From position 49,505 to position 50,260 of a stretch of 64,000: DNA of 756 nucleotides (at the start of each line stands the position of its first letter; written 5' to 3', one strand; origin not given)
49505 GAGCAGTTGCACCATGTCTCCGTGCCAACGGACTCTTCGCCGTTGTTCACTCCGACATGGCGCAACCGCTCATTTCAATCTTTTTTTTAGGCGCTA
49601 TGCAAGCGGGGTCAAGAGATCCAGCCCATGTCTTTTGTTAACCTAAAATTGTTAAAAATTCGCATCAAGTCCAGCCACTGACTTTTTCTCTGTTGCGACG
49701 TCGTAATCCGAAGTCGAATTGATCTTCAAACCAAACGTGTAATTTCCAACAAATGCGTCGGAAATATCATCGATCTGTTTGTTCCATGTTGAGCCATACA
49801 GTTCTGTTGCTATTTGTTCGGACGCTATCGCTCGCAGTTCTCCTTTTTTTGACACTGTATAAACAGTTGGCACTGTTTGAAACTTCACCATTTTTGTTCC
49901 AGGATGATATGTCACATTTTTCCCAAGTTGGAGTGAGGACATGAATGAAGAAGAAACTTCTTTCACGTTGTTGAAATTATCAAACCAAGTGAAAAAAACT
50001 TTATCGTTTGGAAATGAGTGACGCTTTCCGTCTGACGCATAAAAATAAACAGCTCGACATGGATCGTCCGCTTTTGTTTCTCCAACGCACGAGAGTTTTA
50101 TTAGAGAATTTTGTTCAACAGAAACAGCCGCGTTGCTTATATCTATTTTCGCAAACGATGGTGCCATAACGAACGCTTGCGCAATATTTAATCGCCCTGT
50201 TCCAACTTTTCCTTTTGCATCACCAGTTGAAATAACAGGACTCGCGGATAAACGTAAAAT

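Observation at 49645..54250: Near-identical ~440-bp duplication giving an S8 peptidase and a BNR propeller protein the same C-terminal domain; a dispersed-repeat core sits at the domain junction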

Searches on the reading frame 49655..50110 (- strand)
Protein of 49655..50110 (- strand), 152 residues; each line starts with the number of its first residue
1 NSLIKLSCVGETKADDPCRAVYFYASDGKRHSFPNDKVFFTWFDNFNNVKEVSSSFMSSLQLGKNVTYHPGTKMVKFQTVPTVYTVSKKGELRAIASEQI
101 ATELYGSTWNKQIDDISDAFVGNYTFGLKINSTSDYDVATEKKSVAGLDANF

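Call 7: search_protein_families(library=pfam, proteins=[window:49655-50110:-], max_evalue=10)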
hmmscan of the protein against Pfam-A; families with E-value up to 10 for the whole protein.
seq(152 aa): 1 family
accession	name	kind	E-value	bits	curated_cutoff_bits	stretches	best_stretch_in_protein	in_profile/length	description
PF23086.1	Tudor_Coilin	-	0.17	12.6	27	1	53-107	29-85/105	Coilin, C-terminal Tudor domain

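Call 9: find_homologous_proteins(query=window:49655-50110:-)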
Query seq(152 aa) (152 aa): 16 proteins with E <= 0.001 among 32 candidates.
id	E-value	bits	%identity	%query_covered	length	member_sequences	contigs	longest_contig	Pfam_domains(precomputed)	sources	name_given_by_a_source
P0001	2.4e-66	240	71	100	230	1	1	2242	-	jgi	jgi:hypothetical protein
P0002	2.7e-64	234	78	89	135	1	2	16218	-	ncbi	ncbi:MAG: hypothetical protein AAB431_02770, partial [Patescibacteria group bacterium]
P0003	3.2e-63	230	67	98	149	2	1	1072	-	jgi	jgi:hypothetical protein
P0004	1.5e-61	225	66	100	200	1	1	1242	-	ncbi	ncbi:MAG: hypothetical protein AAB855_04790, partial [Patescibacteria group bacterium]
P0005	1.9e-58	215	63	99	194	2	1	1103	-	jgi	jgi:hypothetical protein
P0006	3.0e-58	214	64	100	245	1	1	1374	PF00082.28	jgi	-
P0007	5.3e-54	200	61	99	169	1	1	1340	-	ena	-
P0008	6.9e-50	187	64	81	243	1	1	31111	-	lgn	-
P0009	2.5e-49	185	62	82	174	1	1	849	-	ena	-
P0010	3.4e-49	185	59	97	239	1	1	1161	-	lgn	-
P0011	1.3e-43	167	53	96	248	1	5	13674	-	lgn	-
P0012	4.6e-36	142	50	89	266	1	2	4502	-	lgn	-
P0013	1.0e-33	134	68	63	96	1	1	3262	-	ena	-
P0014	3.2e-29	120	47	77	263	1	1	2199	PF13473.13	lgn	-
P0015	8.3e-28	115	65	57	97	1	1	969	-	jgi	-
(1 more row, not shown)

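Call 17: predict_structure(alignment_id=A2)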
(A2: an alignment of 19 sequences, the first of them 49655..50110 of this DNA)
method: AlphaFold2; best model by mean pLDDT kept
length: 152 residues; sequences in the alignment: 19
mean_pLDDT: 92.3   pTM: 0.80
mean pLDDT of the five models: 92.3, 81.0, 81.0, 75.8, 68.0
residues with pLDDT >= 90: 112; 70-90: 40; 50-70: 0; < 50: 0
segments of 3 or more residues with pLDDT < 50: none
pLDDT, mean of each block of 10 residues (from residue 1): 90 88 93 89 86 95 92 94 94 97 97 92 93 96 90 79
secondary structure, 60 per line:
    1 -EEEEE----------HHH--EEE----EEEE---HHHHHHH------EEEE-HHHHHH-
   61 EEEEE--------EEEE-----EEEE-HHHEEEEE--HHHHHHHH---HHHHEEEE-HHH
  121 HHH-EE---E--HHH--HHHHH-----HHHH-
elements in order: E2-6 E22-24 E29-32 H36-42 E49-52 H54-59 E61-65 E74-77 E83-86 E91-95 H98-105 H109-112 E113-116 H118-123 H138-142 H148-151

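Call 19: search_solved_structures(query=A2, max_evalue=10)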
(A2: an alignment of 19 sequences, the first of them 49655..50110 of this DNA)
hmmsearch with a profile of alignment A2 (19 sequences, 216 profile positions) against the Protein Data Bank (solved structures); distinct sequences matched with E-value up to 10: 0.

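Call 20: fold_search(model_id=the predicted structure, library=pdb)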
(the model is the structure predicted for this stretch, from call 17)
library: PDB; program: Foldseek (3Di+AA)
matches with E <= 10: 42; with E <= 0.001: 0
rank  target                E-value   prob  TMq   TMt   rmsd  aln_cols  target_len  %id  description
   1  3x3n                  7.7e-02  0.47  0.29  0.13  18.4       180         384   16  Crystal structure of EccB1 of Mycobacterium tuberculosis in spacegroup P21 (released 2015-12-09)
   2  5ebd                  1.3e-01  0.38  0.29  0.13  18.2       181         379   15  Crystal structure of EccB1 of Mycobacterium tuberculosis in spacegroup P21 (state IV) (released 2016-02-17)
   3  4kk7                  2.0e-01  0.30  0.29  0.13  18.6       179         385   16  Structure of EccB1 from the type VII (ESX-1) secretion system of Mycobacterium tuberculosis. (released 2013-06-19)
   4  7nps_B4               2.4e-01  0.30  0.30  0.12  19.5       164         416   12  Structure of the periplasmic assembly from the ESX-5 inner membrane complex, C1 model (released 2021-05-26)
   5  3x3m                  3.1e-01  0.25  0.29  0.13  18.5       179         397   16  Crystal structure of EccB1 of Mycobacterium tuberculosis in spacegroup P212121 (released 2015-12-09)
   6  7np7_B4               5.2e-01  0.21  0.30  0.11  19.4       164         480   12  Structure of an intact ESX-5 inner membrane complex, Composite C1 model (released 2021-06-02)
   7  7nps_B1               6.3e-01  0.15  0.29  0.12  19.7       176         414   12  Structure of the periplasmic assembly from the ESX-5 inner membrane complex, C1 model (released 2021-05-26)
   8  5ebc                  8.7e-01  0.14  0.29  0.13  18.4       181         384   15  Crystal structure of EccB1 of Mycobacterium tuberculosis in spacegroup P21 (state III) (released 2016-02-17)
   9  7np7_B1               1.3e+00  0.10  0.29  0.10  19.4       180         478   13  Structure of an intact ESX-5 inner membrane complex, Composite C1 model (released 2021-06-02)
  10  6drq                  2.3e+00  0.05  0.17  0.14   6.8        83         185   11  The crystal structure of SatS c-terminal domain in complex with bromine (released 2019-01-23)
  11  8wkl_G                4.9e+00  0.04  0.15  0.08   3.3        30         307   13  Rauvolfia serpentina strictosidine synthase (RsSTR) in complex with a non-reactive tryptamine substitute crystallized  (released 2024-02-28)
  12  4imb_B                4.9e+00  0.02  0.16  0.09  10.9        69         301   16  Structure of strictosidine synthase in complex with 2-(1-methyl-1H-indol-3-yl)ethanamine (released 2014-01-29)
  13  9bhx                  4.9e+00  0.02  0.12  0.02   8.4        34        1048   15  Structure of the extracellular domain of Protein Sevenless (released 2025-01-22)
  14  2fp8_B                5.2e+00  0.04  0.15  0.08   3.9        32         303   19  Structure of Strictosidine Synthase, the Biosynthetic Entry to the Monoterpenoid Indole Alkaloid Family (released 2006-05-23)
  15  4f6o                  5.6e+00  0.01  0.11  0.07  15.7        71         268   15  Crystal structure of the yeast metacaspase Yca1 (released 2012-07-11)
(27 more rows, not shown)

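Call 22: search_protein_representatives(alignment_id=A2)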
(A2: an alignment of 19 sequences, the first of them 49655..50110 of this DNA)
Query: 19 sequences, 216 profile positions. Proteins with E-value up to 0.001 (for the whole library): 4699; up to 1e-10: 4027; up to 1e-30: 2351. The best 150 are listed.
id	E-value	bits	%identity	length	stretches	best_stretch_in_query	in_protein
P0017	2.3e-114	396.8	-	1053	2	78-215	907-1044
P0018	4.9e-87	307.5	-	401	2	78-214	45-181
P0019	8.0e-83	293.7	-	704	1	9-216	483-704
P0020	1.6e-82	292.7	-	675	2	8-216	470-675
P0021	5.3e-82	291.0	-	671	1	3-215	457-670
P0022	2.2e-81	289.0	-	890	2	83-215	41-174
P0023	2.4e-81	288.9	-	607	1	11-215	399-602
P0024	3.0e-81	288.6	-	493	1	26-216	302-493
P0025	3.8e-81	288.3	-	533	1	7-216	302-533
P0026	6.2e-81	287.6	-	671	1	6-215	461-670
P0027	7.2e-81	287.3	-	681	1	11-215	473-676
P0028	8.3e-81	287.1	-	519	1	9-216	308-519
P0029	8.8e-81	287.1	-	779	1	7-215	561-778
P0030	8.8e-81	287.0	-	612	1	8-215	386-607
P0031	1.7e-80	286.1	-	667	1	5-216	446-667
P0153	1.0e-64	234.5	-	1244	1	59-215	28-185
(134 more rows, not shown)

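Call 36: search_protein_families(library=pfam, alignment_id=A3, max_evalue=0.001)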
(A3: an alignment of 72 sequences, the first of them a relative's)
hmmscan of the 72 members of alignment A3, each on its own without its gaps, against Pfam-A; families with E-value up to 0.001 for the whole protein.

A. member 1, P0017 (1053 aa): 2 families
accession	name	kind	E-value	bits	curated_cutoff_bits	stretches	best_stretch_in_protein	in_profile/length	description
PF11258.13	DUF3048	-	3.6e-43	147.7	25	1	592-722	12-144/148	Protein of unknown function (DUF3048) N-terminal domain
PF17479.7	DUF3048_C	-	8.2e-25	87.8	25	1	758-862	9-114/114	Protein of unknown function (DUF3048) C-terminal domain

B. families by the number of members that match (of 72 scanned): 36 families (the first 25 are shown)
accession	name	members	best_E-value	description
PF19077.6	Big_13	29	3e-16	Bacterial Ig-like domain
PF14870.12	PSII_BNR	27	7.1e-32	Photosynthesis system II assembly factor YCF48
PF17957.7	Big_7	11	2.2e-19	Bacterial Ig domain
PF15902.12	Sortilin-Vps10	11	4.5e-10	Sortilin, neurotensin receptor 3,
PF02012.26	BNR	8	3.8e-07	BNR/Asp-box repeat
PF02369.22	Big_1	5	5e-15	Bacterial Ig-like domain (group 1)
PF18911.6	PKD_4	5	1.3e-10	PKD domain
PF07495.19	Y_Y_Y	5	4.5e-08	Y_Y_Y domain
PF15418.12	DUF4625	5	9.2e-07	Domain of unknown function (DUF4625)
PF09134.16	Invasin_D3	3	1.2e-10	Invasin, domain 3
PF00801.26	PKD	3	7.8e-09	PKD domain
PF00082.27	Peptidase_S8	2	7.4e-53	Subtilase family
PF00630.25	Filamin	2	4.9e-08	Filamin/ABP280 repeat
PF13754.12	Big_3_4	2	1.5e-05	Domain of unknown function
PF19755.4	DUF6242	2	2.4e-05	Domain of unknown function (DUF6242)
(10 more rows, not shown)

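Call 42: fold_search(model_id=the predicted structure, library=viral)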
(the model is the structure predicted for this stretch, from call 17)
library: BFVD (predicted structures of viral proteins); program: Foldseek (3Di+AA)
matches with E <= 10: 68; with E <= 0.001: 3
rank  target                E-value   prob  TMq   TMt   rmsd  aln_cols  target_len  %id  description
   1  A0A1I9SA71            4.3e-04  1.00  0.51  0.64   4.1       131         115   11  Uncharacterized protein [Rhodococcus phage Weasels2]
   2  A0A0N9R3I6            5.2e-04  1.00  0.33  0.15   9.2       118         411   12  Uncharacterized protein [Chrysochromulina ericina virus CeV-01B]
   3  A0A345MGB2            5.5e-04  1.00  0.47  0.66   3.0        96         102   18  Uncharacterized protein [Streptomyces phage LukeCage]
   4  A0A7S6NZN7            4.0e-03  1.00  0.34  0.08   2.4        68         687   20  (no name in the UniProt tables at hand)
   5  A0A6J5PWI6            1.4e-02  1.00  0.36  0.48   2.6        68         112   15  Uncharacterized protein [uncultured Caudovirales phage]
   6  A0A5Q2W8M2            4.0e-02  0.98  0.32  0.11   4.1        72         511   19  (no name in the UniProt tables at hand)
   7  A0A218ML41            4.3e-02  0.97  0.34  0.28   5.2        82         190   15  Uncharacterized protein [uncultured virus]
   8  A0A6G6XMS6            4.6e-02  0.99  0.33  0.17   2.3        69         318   19  (no name in the UniProt tables at hand)
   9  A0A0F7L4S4            9.9e-02  0.97  0.32  0.16   2.9        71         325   20  Uncharacterized protein [uncultured marine virus]
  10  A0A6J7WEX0            1.8e-01  0.69  0.27  0.20   3.7        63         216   17  CHAP domain containing protein [uncultured Caudovirales phage]
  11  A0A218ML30            3.3e-01  0.60  0.34  0.13   9.1       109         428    9  Uncharacterized protein [uncultured virus]
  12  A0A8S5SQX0            4.0e-01  0.30  0.28  0.21   8.2        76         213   14  Lysozyme [Siphoviridae sp. ctJyX12]
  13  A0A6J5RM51            4.9e-01  0.54  0.27  0.16   5.0        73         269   18  N-acetylmuramoyl-L-alanine amidase domain containing protein [uncultured Caudovirales phage]
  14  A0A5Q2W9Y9            5.2e-01  0.51  0.26  0.12   3.6        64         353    8  (no name in the UniProt tables at hand)
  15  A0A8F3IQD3            7.7e-01  0.25  0.26  0.18   6.5        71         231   11  (no name in the UniProt tables at hand)
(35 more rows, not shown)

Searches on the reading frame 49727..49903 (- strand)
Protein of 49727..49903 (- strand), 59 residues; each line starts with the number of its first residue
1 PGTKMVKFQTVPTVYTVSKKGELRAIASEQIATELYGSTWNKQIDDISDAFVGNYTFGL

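Call 60: predict_structure(alignment_id=A4)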
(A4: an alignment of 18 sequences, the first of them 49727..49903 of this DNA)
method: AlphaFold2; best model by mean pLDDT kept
length: 59 residues; sequences in the alignment: 18
mean_pLDDT: 87.5   pTM: 0.67
mean pLDDT of the five models: 87.5, 85.7, 84.8, 84.4, 83.4
residues with pLDDT >= 90: 29; 70-90: 27; 50-70: 3; < 50: 0
segments of 3 or more residues with pLDDT < 50: none
pLDDT, mean of each block of 10 residues (from residue 1): 84 89 90 91 90 80
secondary structure, 60 per line:
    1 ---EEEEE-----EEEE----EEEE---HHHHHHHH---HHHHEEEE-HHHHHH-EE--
elements in order: E4-8 E14-17 E22-25 H29-36 H40-43 E44-47 H49-54

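Call 62: fold_search(model_id=the predicted structure, library=pdb)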
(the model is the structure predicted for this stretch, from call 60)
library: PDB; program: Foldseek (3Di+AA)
matches with E <= 10: 80; with E <= 0.001: 0
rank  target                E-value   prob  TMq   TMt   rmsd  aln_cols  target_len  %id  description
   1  3x3n                  6.4e-01  0.84  0.67  0.13   2.8        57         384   16  Crystal structure of EccB1 of Mycobacterium tuberculosis in spacegroup P21 (released 2015-12-09)
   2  5cyu                  1.8e+00  0.35  0.63  0.13   3.5        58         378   12  Structure of the soluble domain of EccB1 from the Mycobacterium smegmatis ESX-1 secretion system. (released 2015-08-12)
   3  5ebc                  2.0e+00  0.54  0.68  0.12   3.0        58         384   19  Crystal structure of EccB1 of Mycobacterium tuberculosis in spacegroup P21 (state III) (released 2016-02-17)
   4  2muy_MODEL_1_A        2.3e+00  0.08  0.34  0.27   5.0        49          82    8  The solution structure of the FtsH periplasmic N-domain (released 2015-01-28)
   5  4v0b_A                2.5e+00  0.06  0.29  0.28   5.6        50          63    6  Escherichia coli FtsH hexameric N-domain (released 2015-01-21)
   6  4kk7                  3.1e+00  0.30  0.66  0.12   3.5        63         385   17  Structure of EccB1 from the type VII (ESX-1) secretion system of Mycobacterium tuberculosis. (released 2013-06-19)
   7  8xkv_B                3.1e+00  0.08  0.38  0.05   6.1        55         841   13  Cryo-EM structure of the Ycf2-FtsHi motor complex from Arabidopsis in Apo state (released 2024-09-11)
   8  4hed                  3.5e+00  0.08  0.40  0.35   4.7        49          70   14  Zebrafish chemokine CXL1 (released 2013-08-21)
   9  2fp9_A                3.5e+00  0.07  0.31  0.08   3.4        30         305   17  Crystal structure of Native Strictosidine Synthase (released 2006-05-23)
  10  3q8p_B                3.5e+00  0.06  0.32  0.09   5.6        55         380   13  Human DNA polymerase iota incorporating dCTP opposite 8-oxo-guanine (released 2011-02-23)
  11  9n6v_LL               3.5e+00  0.06  0.29  0.05   6.8        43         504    5  SSU processome maturation and disassembly, State A (released 2025-11-05)
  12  3mkq_E                3.8e+00  0.07  0.27  0.03   3.1        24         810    8  Crystal structure of yeast alpha/betaprime-COP subcomplex of the COPI vesicular coat (released 2010-07-14)
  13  8wkl_G                3.8e+00  0.06  0.29  0.07   3.2        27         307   15  Rauvolfia serpentina strictosidine synthase (RsSTR) in complex with a non-reactive tryptamine substitute crystallized  (released 2024-02-28)
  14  4mjs_A                4.3e+00  0.08  0.32  0.23   5.2        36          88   14  crystal structure of a PB1 complex (released 2014-08-27)
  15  2fp8_B                4.3e+00  0.06  0.31  0.08   3.4        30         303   17  Structure of Strictosidine Synthase, the Biosynthetic Entry to the Monoterpenoid Indole Alkaloid Family (released 2006-05-23)
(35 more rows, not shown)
